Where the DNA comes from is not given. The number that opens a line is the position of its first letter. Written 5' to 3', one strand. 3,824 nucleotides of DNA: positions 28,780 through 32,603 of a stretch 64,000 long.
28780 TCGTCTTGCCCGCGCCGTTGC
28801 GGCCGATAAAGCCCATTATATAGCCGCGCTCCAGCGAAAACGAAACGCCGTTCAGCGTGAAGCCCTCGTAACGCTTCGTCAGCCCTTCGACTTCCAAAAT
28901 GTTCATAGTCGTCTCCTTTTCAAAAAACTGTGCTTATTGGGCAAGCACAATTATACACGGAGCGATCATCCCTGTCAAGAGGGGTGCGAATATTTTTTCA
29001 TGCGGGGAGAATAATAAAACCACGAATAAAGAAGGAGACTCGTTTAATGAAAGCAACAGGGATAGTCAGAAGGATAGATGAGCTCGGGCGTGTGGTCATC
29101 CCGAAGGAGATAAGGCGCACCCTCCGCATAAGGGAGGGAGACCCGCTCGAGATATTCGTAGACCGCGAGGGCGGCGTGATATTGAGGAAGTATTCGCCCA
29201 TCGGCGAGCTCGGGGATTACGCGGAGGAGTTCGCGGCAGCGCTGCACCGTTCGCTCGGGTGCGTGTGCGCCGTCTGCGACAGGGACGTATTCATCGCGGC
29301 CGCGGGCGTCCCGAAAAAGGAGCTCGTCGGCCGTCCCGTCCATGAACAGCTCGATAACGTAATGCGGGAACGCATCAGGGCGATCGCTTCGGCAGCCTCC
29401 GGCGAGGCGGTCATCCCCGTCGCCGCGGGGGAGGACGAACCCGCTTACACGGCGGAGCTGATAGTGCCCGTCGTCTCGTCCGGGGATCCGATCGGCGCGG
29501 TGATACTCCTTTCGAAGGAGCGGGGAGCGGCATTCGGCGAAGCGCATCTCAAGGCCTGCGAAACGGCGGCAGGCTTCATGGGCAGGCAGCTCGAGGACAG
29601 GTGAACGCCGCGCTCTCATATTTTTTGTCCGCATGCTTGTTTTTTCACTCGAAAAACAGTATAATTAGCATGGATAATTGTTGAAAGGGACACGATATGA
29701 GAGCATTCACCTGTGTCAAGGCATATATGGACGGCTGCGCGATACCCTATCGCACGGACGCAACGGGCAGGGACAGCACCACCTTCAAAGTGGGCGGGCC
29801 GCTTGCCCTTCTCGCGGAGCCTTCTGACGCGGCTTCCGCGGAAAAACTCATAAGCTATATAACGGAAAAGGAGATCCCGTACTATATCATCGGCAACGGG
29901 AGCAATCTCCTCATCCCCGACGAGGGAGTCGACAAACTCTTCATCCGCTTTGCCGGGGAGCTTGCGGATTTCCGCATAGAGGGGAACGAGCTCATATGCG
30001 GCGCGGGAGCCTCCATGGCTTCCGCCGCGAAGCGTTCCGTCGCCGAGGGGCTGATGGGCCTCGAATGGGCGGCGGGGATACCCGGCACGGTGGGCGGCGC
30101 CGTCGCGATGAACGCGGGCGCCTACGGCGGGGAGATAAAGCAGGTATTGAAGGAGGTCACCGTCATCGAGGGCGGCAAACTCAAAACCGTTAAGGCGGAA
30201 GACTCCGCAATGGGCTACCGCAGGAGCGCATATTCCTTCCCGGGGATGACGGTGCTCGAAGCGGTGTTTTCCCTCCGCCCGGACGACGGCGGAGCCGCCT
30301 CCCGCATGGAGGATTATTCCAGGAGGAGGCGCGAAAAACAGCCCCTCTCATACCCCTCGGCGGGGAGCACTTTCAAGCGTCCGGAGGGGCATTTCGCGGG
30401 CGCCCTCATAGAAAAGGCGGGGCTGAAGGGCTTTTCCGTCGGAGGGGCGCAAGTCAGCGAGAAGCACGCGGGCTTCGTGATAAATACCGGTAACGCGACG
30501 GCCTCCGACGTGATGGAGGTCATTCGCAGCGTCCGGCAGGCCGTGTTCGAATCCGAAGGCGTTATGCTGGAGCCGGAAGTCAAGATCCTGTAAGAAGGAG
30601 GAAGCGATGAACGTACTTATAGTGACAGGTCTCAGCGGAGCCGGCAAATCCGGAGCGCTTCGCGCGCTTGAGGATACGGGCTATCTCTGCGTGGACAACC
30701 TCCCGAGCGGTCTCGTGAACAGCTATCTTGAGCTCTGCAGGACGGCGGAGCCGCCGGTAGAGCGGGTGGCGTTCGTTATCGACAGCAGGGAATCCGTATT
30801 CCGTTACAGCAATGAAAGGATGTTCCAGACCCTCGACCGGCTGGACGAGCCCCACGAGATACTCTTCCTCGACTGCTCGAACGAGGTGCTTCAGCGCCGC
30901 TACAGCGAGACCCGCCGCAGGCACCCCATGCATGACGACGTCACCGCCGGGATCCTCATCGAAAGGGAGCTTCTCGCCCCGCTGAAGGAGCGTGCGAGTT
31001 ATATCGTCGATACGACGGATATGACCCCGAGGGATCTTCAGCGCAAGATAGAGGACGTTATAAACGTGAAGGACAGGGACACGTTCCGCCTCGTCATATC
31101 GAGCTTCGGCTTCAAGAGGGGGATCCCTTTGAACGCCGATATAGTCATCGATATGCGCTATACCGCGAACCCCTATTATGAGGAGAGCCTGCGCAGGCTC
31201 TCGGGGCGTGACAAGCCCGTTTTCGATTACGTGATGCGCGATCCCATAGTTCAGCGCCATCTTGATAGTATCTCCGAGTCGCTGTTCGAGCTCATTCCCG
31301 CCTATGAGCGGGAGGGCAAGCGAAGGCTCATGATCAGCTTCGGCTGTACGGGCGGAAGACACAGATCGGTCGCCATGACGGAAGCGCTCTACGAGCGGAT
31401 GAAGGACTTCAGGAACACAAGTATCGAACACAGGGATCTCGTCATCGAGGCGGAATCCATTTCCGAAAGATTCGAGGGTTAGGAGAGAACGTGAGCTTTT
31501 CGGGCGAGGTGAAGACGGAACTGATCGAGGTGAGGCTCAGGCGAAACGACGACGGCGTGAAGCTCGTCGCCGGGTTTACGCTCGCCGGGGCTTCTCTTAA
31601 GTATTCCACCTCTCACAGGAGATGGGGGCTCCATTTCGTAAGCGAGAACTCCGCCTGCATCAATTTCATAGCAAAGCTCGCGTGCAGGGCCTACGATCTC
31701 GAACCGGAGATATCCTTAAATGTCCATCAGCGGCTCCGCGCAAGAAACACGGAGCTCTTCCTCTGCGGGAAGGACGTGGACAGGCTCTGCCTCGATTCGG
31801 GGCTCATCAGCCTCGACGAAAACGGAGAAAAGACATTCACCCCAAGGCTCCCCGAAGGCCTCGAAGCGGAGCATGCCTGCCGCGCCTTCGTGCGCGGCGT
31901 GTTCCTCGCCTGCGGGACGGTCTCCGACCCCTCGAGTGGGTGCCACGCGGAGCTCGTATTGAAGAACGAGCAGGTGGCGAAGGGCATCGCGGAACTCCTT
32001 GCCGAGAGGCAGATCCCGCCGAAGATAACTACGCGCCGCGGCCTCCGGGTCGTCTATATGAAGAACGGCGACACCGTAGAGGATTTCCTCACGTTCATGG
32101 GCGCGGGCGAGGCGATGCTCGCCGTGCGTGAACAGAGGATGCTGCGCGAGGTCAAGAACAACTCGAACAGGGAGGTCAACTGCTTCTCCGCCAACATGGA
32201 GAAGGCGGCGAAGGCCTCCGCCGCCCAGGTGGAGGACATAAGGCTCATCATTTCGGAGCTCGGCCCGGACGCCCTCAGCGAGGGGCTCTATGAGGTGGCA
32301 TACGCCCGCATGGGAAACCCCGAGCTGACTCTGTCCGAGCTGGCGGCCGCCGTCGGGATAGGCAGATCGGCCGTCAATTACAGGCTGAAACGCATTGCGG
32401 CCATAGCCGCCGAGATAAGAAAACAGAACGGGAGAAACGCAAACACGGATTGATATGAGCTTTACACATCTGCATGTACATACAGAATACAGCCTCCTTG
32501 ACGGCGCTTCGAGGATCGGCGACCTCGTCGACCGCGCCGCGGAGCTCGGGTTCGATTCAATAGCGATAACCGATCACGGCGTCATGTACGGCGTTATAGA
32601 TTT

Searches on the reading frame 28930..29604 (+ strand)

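Call 54: search_protein_families(library=pfam, proteins=[window:28930-29604:+], max_evalue=0.0001)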
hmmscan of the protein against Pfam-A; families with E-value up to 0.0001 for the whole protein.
window:28930-29604:+ (224 aa): 3 families
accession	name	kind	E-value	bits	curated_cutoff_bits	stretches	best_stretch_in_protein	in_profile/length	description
PF15714.11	SpoVT_C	-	2.4e-38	131.6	27.5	1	93-222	1-128/128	Stage V sporulation protein T C-terminal, transcription factor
PF04014.23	MazE_antitoxin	-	6.9e-14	52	24.7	1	46-90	1-45/48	Antidote-toxin recognition MazE, bacterial antitoxin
PF13185.12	GAF_2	-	1.8e-05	25.4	28.6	1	122-218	34-132/136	GAF domain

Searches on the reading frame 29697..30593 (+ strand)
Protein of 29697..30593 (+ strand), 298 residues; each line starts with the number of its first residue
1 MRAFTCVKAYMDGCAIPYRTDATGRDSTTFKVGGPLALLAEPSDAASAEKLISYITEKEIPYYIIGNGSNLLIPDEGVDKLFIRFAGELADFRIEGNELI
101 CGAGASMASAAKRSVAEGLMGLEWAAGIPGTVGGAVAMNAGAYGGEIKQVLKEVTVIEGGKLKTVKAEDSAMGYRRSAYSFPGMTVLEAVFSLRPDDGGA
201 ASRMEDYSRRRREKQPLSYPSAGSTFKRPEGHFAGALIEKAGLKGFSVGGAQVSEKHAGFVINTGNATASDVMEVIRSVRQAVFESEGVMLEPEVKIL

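Call 54: search_protein_families(library=pfam, proteins=[window:29697-30593:+], max_evalue=0.0001)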
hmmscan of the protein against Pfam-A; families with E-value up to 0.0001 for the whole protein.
window:29697-30593:+ (298 aa): 2 families
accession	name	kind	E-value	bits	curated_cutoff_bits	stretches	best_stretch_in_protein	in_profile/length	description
PF02873.21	MurB_C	-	1e-37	128.7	27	1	202-298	4-99/99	UDP-N-acetylenolpyruvoylglucosamine reductase, C-terminal domain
PF01565.28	FAD_binding_4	-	4.4e-17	62.5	26.4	1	38-158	3-130/139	FAD binding domain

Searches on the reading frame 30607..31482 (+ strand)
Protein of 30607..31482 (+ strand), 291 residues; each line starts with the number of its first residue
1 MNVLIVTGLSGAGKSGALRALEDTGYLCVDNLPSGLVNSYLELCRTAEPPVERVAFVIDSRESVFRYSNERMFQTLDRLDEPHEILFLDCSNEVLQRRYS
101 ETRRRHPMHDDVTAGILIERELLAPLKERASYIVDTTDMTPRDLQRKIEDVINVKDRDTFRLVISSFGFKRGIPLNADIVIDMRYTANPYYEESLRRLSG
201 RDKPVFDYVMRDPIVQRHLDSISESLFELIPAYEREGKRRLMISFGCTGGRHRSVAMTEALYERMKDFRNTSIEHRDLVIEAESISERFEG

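Call 54: search_protein_families(library=pfam, proteins=[window:30607-31482:+], max_evalue=0.0001)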
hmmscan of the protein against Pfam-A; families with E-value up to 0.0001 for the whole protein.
window:30607-31482:+ (291 aa): 2 families
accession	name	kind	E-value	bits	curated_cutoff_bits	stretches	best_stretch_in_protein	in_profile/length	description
PF22740.1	PapZ_C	-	6.8e-40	136.5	27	1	161-278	2-120/121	RapZ C-terminal domain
PF03668.21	RapZ-like_N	-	2.7e-39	134.9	25.4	1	1-152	1-154/158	RapZ-like N-terminal domain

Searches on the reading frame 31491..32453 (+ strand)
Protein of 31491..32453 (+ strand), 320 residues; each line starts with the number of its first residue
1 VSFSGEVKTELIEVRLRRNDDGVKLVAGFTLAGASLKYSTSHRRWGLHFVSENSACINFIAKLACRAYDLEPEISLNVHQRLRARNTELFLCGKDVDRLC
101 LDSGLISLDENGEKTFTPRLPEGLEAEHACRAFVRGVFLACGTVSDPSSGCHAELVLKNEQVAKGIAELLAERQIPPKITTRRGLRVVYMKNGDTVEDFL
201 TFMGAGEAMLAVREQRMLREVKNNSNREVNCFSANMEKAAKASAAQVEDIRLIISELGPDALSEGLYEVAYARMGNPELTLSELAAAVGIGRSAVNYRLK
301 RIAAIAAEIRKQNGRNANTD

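Call 54: search_protein_families(library=pfam, proteins=[window:31491-32453:+], max_evalue=0.0001)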
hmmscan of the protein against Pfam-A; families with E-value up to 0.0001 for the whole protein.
window:31491-32453:+ (320 aa): 3 families
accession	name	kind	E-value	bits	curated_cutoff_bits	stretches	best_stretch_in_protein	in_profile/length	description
PF14527.11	LAGLIDADG_WhiA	-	7e-24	84.2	23.2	1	130-222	1-93/93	WhiA LAGLIDADG-like domain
PF02650.20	HTH_WhiA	-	5e-22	78.6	27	1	226-306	2-84/84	WhiA C-terminal HTH domain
PF13412.12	HTH_24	-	5.1e-05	23.2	21.9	0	276-301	15-40/48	Winged helix-turn-helix DNA-binding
